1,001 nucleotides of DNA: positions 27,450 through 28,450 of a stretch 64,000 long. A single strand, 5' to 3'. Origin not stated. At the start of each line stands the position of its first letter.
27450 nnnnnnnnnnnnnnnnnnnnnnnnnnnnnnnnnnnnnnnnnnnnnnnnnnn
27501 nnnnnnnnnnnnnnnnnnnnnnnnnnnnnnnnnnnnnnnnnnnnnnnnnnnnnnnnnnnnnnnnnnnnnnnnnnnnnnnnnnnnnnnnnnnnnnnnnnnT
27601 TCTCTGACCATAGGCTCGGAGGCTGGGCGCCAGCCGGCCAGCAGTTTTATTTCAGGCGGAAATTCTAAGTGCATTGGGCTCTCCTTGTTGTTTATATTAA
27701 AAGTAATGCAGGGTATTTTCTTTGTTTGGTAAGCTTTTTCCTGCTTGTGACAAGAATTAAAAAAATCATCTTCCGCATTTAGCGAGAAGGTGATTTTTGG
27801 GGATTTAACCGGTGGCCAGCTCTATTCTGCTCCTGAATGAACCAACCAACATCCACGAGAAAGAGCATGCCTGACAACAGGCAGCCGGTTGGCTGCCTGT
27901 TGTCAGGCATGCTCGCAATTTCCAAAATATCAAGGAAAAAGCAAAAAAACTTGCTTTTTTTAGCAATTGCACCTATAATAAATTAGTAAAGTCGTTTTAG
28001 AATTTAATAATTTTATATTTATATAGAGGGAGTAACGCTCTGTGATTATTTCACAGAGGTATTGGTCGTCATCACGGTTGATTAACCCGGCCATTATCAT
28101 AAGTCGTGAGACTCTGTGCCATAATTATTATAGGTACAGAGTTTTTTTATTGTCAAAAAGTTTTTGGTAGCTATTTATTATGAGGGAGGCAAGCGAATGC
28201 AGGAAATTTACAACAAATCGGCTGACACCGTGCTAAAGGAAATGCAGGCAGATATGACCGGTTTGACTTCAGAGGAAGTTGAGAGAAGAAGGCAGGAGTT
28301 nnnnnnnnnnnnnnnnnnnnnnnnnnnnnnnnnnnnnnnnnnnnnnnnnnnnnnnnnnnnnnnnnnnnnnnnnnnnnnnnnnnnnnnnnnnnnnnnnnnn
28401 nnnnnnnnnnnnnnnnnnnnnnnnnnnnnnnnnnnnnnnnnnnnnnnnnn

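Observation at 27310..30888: Split versus contiguous short repeats and an ABC-F gene fragment mark a rearrangement joining the jetD 5' end to the riboswitch-ATPase cassette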

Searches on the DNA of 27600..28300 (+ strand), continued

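Call 59: search_rna_families(source=window, start=28015, end=28140, threshold=evalue, max_evalue=10, show_alignments=10)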
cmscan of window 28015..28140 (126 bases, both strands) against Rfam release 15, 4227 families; matches with E-value up to 10: 8.
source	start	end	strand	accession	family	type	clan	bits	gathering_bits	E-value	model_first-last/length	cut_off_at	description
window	28034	28095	+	RF02803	PyrR205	Gene; snRNA; snoRNA; HACA-box;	-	14.3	35.6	0.55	1-61/61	no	Pyrobaculum sRNA 205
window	28071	28130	-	RF02305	TtnuCD31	Gene; snRNA; snoRNA; CD-box;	-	14.3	75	3.1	1-67/67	no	Tetrahymena snoRNA TtnuCD31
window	28106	28140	+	RF03925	mir-1011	Gene; miRNA;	-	13.7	60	3.7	1-44/54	3'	mir-1011 microRNA precursor family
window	28052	28082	-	RF00089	SNORD31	Gene; snRNA; snoRNA; CD-box;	CL00053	10.6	40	8.3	1-69/69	no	Small nucleolar RNA SNORD31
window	28053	28078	-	RF00289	SNORND104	Gene; snRNA; snoRNA; CD-box;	CL00077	10.1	40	6.6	1-70/70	no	Small nucleolar RNA SNORD104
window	28037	28076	-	RF01144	sR17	Gene; snRNA; snoRNA; CD-box;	-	9.9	36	3.1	1-55/55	no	Small nucleolar RNA sR17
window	28028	28129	+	RF00080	Manganese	Cis-reg; riboswitch;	-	8.4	45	1.1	14-177/177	no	Manganese Mn2+ riboswitch aptamer (yybP-ykoY)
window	28099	28140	+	RF02742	Rev72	Gene; antisense;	-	7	289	3.4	332-372/426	3'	Soft rot Enterobacteriaceae Rev 72 asRNA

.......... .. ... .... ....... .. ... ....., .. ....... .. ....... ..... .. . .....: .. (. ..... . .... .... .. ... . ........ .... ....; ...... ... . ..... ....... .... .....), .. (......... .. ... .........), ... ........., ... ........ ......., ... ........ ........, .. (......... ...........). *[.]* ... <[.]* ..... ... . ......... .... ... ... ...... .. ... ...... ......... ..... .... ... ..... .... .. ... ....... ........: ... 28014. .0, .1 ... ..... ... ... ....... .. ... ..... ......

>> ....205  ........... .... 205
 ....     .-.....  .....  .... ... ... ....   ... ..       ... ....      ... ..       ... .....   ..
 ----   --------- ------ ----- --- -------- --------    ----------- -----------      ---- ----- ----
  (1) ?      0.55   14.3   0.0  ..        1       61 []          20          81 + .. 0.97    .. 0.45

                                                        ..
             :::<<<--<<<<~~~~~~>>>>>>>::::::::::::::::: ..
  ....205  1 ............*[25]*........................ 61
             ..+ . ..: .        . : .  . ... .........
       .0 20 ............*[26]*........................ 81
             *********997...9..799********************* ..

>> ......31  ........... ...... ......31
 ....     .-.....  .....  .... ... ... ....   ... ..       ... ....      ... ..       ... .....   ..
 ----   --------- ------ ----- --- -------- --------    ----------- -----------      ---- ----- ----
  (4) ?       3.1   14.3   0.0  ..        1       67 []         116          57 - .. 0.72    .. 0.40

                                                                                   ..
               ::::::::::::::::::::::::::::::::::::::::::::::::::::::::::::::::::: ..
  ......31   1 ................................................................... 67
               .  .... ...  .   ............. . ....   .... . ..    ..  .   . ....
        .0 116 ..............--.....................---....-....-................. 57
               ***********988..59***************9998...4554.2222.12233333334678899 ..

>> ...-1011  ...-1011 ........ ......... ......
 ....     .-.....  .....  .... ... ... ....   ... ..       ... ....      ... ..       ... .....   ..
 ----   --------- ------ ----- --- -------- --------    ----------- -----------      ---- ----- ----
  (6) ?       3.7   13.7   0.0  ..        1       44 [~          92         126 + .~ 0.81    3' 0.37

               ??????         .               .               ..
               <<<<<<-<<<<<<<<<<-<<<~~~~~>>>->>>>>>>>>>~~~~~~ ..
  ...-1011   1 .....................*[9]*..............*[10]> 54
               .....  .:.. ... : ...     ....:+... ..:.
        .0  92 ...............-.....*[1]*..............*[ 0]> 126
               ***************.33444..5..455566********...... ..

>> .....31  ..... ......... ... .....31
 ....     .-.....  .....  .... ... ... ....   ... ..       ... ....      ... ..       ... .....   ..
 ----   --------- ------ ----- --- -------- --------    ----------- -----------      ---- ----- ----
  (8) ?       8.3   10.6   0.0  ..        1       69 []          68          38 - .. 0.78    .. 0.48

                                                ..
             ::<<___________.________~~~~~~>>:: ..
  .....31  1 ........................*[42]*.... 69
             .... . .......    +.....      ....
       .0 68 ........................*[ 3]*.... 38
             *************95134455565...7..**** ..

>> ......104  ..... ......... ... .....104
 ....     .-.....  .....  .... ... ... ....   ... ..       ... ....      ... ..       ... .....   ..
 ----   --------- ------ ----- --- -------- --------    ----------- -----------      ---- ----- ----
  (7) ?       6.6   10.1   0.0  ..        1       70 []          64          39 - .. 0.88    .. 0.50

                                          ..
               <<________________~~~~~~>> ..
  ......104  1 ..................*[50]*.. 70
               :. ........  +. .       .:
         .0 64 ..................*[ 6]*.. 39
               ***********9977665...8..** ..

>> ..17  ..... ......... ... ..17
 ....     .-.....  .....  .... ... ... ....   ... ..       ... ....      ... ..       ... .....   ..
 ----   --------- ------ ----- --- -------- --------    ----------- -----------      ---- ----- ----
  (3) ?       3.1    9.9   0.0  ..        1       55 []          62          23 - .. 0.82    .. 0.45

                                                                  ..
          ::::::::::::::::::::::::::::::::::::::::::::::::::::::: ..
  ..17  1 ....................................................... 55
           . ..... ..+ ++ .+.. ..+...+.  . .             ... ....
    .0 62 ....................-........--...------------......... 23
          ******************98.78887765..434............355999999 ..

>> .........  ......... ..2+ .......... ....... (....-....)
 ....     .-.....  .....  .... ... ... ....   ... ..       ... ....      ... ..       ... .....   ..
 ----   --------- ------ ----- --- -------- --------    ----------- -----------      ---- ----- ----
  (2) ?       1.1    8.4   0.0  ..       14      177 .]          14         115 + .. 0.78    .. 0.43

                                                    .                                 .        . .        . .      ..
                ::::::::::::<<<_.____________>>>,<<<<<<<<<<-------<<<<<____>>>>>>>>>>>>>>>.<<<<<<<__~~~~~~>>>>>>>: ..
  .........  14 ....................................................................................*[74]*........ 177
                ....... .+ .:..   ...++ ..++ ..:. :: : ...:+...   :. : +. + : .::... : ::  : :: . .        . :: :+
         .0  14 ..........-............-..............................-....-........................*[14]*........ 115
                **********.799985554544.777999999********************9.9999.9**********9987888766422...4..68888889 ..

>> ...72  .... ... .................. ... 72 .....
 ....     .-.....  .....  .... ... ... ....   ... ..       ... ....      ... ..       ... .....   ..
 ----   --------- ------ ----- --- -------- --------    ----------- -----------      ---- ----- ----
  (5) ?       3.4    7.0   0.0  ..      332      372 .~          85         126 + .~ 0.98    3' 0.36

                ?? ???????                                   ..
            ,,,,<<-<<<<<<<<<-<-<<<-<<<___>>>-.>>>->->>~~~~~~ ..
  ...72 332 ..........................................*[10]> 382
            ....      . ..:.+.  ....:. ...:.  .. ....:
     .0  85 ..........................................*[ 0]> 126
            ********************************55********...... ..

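Call 71: search_dna_similar(query=window:27743-28200:+, collection=plasmids, mode=distant, max_evalue=0.001, max_rows=10)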
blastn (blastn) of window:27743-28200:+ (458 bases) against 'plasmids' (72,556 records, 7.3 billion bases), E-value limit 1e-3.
No match.
